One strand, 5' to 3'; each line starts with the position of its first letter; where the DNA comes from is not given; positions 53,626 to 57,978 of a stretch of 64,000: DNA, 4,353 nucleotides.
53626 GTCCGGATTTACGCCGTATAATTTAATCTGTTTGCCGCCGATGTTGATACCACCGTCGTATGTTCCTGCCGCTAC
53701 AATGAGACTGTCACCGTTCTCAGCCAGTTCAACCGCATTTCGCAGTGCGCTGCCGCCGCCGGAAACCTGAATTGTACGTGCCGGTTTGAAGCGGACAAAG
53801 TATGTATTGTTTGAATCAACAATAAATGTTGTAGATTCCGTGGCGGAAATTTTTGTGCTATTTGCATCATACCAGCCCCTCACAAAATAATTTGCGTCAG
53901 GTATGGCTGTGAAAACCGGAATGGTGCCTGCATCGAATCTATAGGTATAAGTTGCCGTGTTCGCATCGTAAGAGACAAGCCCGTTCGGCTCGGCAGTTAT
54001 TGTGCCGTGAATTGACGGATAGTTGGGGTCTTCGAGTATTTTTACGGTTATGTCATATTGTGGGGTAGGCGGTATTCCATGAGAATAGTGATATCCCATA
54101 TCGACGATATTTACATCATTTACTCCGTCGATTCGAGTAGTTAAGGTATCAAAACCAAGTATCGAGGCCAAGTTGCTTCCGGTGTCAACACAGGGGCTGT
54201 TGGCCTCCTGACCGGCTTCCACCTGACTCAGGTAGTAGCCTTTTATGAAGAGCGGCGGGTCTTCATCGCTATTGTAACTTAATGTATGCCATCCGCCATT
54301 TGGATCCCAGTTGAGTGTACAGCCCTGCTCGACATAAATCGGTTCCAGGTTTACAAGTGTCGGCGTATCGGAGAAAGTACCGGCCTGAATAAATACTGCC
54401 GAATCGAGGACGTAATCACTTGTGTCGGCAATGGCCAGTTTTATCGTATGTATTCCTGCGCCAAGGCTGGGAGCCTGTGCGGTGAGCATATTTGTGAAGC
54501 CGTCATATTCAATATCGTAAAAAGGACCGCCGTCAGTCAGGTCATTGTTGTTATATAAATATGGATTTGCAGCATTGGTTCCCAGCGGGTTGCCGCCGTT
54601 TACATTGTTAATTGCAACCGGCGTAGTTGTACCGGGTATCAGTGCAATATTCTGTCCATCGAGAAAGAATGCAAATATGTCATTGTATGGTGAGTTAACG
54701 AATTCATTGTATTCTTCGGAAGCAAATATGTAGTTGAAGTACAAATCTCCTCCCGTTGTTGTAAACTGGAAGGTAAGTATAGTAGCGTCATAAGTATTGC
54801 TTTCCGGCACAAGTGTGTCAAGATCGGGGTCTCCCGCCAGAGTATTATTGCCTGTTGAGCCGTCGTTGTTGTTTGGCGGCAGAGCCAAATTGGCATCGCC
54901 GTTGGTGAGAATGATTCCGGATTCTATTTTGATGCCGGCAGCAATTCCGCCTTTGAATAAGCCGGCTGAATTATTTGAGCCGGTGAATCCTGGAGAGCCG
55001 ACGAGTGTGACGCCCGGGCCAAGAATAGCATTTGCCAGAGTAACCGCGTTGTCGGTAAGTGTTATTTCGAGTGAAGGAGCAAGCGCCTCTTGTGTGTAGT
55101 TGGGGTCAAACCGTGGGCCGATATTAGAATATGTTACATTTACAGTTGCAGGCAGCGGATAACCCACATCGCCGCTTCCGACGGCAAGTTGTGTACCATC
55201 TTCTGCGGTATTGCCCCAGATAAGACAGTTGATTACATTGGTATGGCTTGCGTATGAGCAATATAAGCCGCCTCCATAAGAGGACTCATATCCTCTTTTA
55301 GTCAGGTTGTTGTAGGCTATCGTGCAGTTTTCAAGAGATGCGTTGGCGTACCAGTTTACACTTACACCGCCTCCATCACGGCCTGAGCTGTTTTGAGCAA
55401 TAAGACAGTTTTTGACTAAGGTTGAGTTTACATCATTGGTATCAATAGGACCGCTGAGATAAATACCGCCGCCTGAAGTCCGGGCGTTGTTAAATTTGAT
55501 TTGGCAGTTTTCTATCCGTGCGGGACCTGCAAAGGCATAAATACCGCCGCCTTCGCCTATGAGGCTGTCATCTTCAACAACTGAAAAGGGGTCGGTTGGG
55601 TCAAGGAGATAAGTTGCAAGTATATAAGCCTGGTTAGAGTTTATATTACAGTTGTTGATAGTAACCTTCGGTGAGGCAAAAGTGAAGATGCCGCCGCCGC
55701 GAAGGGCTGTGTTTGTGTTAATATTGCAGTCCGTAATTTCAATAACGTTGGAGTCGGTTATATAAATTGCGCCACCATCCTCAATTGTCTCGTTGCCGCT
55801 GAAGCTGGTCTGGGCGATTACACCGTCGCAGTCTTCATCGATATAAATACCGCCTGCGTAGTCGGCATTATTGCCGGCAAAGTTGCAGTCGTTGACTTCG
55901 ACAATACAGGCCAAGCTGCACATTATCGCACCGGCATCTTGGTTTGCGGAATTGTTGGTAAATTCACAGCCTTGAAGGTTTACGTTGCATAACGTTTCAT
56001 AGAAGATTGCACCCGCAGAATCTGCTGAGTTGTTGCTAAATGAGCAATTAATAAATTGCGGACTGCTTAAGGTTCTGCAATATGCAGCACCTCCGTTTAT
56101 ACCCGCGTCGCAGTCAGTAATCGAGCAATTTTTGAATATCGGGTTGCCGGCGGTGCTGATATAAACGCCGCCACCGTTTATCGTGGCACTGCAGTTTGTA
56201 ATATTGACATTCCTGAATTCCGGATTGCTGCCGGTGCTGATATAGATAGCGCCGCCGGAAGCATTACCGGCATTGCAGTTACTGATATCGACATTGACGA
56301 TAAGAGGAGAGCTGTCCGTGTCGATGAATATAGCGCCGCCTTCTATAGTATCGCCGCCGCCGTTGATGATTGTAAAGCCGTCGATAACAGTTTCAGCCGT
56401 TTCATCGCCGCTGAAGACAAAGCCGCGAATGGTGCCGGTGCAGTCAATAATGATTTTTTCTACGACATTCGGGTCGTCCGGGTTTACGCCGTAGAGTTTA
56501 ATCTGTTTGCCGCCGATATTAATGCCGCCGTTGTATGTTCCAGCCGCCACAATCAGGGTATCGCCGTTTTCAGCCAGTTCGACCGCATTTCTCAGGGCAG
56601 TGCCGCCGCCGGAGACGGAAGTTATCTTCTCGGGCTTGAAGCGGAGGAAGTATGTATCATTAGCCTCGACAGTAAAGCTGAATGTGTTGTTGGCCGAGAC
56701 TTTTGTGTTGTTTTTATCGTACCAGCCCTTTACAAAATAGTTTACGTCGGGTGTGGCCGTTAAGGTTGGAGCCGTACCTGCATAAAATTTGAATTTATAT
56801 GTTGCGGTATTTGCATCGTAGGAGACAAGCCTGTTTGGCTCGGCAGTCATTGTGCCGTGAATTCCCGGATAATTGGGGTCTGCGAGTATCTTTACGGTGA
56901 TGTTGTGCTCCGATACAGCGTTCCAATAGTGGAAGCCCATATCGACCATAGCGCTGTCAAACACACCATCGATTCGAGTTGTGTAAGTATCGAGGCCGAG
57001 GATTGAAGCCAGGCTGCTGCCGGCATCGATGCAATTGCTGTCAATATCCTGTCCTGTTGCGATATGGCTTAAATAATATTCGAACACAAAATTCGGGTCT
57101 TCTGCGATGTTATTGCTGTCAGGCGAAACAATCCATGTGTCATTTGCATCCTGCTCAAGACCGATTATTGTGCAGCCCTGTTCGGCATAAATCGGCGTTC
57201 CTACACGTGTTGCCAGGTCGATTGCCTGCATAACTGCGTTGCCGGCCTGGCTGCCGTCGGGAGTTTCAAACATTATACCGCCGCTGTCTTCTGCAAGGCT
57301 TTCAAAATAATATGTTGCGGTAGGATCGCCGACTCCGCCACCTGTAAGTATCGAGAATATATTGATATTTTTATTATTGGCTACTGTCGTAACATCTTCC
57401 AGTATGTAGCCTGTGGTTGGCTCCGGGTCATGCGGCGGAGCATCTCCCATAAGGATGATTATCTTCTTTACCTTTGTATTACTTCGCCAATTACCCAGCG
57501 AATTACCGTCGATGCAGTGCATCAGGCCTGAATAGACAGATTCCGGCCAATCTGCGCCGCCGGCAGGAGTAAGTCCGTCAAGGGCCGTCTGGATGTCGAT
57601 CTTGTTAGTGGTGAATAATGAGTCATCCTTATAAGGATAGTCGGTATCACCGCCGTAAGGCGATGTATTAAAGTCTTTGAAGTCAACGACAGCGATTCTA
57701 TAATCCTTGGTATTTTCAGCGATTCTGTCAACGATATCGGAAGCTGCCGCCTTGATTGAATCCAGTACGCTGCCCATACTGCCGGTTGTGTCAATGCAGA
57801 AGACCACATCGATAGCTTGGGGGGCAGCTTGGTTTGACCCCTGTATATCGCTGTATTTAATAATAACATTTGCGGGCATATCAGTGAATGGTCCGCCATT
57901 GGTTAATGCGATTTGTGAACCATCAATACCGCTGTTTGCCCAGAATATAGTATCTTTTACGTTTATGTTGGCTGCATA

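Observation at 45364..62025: A 16.6-kb single-ORF gene encoding a protein of about 5,530 aa with six PMP-type beta-helix modules and an unusual mix of eukaryote-like adhesion domains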

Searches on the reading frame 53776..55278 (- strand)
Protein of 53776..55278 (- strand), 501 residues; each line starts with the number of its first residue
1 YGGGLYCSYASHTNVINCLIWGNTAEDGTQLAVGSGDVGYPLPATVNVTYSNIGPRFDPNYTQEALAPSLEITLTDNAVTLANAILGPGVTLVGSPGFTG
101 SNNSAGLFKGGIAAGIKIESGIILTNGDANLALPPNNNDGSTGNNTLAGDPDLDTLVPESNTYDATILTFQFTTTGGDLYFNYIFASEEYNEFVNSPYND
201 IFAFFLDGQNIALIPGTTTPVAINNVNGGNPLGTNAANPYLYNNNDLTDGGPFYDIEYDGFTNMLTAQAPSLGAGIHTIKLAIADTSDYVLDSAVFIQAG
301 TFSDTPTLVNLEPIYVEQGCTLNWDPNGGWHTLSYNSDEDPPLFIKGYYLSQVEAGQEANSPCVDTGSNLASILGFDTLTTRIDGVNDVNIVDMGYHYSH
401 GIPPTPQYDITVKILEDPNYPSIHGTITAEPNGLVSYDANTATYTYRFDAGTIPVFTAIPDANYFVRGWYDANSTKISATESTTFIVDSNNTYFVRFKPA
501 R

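Call 10: search_protein_families(library=pfam, proteins=[window:53866-55068:-], max_evalue=1)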
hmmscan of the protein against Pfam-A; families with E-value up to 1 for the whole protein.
window:53866-55068:- (401 aa): 0 families

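Call 85: find_related_loci(query=window:53776-55278:-, collection=metagenome_contigs, flank=10000)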
Query window:53776-55278:- (501 aa) in metagenome_contigs; peptide patterns used: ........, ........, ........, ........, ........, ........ (x = any residue, [..] = any of these).
272 stretches matched a pattern; 149 encode a relative of the query (tblastn E <= 1e-3); the best 80 are kept; 80 distinct loci.
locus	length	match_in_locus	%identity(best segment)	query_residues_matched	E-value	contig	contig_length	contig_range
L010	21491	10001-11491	47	2-498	4e-129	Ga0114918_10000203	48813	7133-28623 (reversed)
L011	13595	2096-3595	46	2-498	3e-128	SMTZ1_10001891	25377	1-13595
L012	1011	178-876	62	69-303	2e-89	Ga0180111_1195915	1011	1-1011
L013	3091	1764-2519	58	61-308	2e-82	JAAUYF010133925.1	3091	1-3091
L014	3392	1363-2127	58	61-307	2e-81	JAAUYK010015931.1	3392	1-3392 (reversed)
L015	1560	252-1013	57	66-307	7e-83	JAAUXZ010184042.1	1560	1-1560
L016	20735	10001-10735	57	67-313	4e-74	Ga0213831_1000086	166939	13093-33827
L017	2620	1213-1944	56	62-307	5e-74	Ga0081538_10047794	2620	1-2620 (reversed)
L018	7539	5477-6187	56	75-312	1e-71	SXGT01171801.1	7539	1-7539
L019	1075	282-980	55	70-304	7e-77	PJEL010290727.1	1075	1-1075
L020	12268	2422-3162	55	66-308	2e-70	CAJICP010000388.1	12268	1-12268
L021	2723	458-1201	56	66-304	1e-69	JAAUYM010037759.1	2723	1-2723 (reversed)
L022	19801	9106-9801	54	81-315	4e-67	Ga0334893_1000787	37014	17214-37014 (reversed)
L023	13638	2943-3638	54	81-315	4e-67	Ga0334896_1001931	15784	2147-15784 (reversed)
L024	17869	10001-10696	54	81-315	4e-67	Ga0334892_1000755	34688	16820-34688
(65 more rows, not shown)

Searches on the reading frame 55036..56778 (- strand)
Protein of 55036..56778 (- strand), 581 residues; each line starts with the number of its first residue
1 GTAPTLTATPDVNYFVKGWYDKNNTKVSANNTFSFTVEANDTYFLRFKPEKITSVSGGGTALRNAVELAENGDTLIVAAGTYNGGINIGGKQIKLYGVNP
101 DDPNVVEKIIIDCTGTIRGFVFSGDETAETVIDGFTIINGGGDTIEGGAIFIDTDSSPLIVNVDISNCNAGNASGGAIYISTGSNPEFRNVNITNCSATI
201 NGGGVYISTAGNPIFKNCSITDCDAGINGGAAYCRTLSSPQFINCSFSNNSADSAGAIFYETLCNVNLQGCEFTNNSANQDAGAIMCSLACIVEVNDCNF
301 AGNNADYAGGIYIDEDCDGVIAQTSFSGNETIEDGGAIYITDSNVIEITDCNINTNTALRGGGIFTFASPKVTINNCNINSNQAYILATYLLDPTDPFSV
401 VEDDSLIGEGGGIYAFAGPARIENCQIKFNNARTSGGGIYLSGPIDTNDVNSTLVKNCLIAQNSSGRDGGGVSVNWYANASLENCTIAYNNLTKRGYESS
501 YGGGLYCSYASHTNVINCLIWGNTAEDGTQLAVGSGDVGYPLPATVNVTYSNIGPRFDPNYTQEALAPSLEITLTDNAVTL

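Call 10: search_protein_families(library=pfam, proteins=[window:55036-56778:-], max_evalue=1)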
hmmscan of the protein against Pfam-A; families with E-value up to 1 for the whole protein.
window:55036-56778:- (581 aa): 3 families
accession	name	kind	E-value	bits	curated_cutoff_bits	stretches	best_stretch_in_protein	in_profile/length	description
PF13229.12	Beta_helix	-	8.8e-28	97.4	25.9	3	127-278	10-139/158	Right handed beta helix region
PF02415.23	Chlam_PMP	-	7.7e-05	23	20.6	3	324-340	2-18/19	Chlamydia polymorphic membrane protein (Chlamydia_PMP) repeat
PF18998.6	Flg_new_2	-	0.0002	21.7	23.6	1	1-42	22-64/73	Divergent InlB B-repeat domain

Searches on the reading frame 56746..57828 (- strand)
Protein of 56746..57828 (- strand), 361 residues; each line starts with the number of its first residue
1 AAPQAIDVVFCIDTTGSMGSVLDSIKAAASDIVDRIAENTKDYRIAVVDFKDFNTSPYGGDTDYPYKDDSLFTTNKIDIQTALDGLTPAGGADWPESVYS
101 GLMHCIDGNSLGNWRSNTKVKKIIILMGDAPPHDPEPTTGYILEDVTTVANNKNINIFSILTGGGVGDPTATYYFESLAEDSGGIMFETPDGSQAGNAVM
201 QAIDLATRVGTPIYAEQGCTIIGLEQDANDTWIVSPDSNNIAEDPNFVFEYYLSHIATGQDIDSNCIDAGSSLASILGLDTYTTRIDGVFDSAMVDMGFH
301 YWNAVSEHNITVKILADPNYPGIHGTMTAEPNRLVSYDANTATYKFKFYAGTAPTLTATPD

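Call 10: search_protein_families(library=pfam, proteins=[window:56746-57828:-], max_evalue=1)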
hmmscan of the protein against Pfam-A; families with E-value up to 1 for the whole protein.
window:56746-57828:- (361 aa): 5 families
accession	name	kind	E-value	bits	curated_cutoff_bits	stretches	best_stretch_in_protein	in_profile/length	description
PF25106.1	VWA_4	-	2.3e-13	50.5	27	1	8-189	2-167/169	von Willebrand factor A domain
PF00092.34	VWA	-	2.9e-09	37.8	23.8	1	7-196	1-169/174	von Willebrand factor type A domain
PF00362.24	Integrin_beta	-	2.7e-05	24.4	24.8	1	6-133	6-148/248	Integrin beta chain VWA domain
PF13519.12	VWA_2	-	4.3e-05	24.5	27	1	8-89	1-72/107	von Willebrand factor type A domain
PF13291.12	ACT_4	-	0.2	12.8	27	0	142-161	19-38/80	ACT domain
